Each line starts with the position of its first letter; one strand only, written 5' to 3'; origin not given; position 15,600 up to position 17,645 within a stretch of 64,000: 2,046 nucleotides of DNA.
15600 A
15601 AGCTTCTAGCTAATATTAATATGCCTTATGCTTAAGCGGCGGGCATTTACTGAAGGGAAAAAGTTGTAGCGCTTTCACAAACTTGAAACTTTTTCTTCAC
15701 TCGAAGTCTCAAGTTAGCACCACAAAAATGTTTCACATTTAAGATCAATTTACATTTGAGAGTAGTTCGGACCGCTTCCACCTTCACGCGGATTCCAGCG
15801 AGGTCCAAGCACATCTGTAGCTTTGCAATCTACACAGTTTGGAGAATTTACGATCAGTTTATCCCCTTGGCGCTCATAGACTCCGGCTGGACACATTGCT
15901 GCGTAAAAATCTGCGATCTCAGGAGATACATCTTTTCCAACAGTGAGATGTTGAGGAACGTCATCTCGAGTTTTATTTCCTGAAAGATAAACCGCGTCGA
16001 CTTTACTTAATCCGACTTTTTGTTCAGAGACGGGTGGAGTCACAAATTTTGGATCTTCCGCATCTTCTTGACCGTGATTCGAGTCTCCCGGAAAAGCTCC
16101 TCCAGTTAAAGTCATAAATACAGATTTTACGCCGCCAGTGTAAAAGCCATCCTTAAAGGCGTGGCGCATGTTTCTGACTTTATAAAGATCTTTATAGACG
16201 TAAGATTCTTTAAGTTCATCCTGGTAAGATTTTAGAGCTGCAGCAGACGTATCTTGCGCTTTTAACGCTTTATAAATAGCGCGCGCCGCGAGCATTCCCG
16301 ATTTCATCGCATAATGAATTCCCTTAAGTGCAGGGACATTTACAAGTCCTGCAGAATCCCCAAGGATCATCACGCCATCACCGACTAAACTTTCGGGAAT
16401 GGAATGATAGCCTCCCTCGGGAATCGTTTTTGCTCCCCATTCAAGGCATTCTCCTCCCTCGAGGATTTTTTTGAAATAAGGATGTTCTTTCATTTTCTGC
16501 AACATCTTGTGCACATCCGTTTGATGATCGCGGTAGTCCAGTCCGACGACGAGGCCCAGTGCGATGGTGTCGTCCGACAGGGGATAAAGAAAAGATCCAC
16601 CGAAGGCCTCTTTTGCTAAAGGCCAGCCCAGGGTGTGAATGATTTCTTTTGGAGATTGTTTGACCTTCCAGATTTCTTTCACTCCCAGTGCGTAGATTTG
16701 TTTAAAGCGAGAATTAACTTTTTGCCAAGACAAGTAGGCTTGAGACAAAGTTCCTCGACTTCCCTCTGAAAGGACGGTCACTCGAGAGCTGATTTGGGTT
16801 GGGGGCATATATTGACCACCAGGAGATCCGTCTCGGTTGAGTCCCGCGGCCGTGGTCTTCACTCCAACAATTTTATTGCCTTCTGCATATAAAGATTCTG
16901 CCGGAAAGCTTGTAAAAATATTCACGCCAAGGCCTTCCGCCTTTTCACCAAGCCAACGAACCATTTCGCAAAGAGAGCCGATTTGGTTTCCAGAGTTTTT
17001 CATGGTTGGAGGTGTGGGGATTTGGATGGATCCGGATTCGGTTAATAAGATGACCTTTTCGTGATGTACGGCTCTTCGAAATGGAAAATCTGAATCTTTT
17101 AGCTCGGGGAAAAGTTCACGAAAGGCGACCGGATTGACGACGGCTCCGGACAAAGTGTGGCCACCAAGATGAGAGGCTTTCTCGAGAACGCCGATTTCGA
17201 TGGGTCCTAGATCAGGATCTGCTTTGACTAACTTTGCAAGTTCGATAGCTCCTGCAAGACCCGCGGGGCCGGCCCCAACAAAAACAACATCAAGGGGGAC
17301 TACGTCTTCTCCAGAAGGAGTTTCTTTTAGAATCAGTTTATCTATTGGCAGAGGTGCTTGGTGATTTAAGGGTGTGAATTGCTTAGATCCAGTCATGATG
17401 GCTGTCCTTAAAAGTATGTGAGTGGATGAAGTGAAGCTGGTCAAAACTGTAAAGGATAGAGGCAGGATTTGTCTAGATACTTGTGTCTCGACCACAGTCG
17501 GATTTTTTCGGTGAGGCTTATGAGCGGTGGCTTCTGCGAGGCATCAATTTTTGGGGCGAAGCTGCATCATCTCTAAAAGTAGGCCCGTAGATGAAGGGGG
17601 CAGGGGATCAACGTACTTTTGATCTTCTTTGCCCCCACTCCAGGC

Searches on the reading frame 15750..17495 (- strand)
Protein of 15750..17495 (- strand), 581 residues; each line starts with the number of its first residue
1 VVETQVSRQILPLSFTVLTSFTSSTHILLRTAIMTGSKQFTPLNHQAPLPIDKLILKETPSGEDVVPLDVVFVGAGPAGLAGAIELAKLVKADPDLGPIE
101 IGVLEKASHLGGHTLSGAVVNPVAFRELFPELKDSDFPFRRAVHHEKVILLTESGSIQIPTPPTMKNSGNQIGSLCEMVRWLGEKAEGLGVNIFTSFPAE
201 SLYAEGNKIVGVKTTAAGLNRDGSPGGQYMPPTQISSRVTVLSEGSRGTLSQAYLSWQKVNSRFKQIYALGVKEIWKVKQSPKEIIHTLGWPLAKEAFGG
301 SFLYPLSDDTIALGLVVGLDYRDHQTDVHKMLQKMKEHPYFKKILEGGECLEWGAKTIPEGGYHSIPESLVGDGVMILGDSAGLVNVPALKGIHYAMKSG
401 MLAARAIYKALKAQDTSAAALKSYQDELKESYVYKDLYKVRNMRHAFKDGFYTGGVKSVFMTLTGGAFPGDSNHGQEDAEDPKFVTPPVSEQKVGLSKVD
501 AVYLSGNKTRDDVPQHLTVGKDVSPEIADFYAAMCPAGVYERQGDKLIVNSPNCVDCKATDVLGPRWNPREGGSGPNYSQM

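Call 64: search_protein_families(library=pfam, proteins=[window:15750-17495:-], max_evalue=0.00001)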
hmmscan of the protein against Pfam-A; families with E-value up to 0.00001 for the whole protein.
window:15750-17495:- (581 aa): 2 families
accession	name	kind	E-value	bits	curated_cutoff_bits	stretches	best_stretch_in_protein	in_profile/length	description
PF21162.3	ETFQO_UQ-bd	-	4.3e-28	98.2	27.7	1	268-358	1-96/96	ETF-QO, ubiquinone-binding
PF05187.19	Fer4_ETF_QO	-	1.3e-10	41.7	24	1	495-579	4-104/104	Electron transfer flavoprotein-ubiquinone oxidoreductase, 4Fe-4S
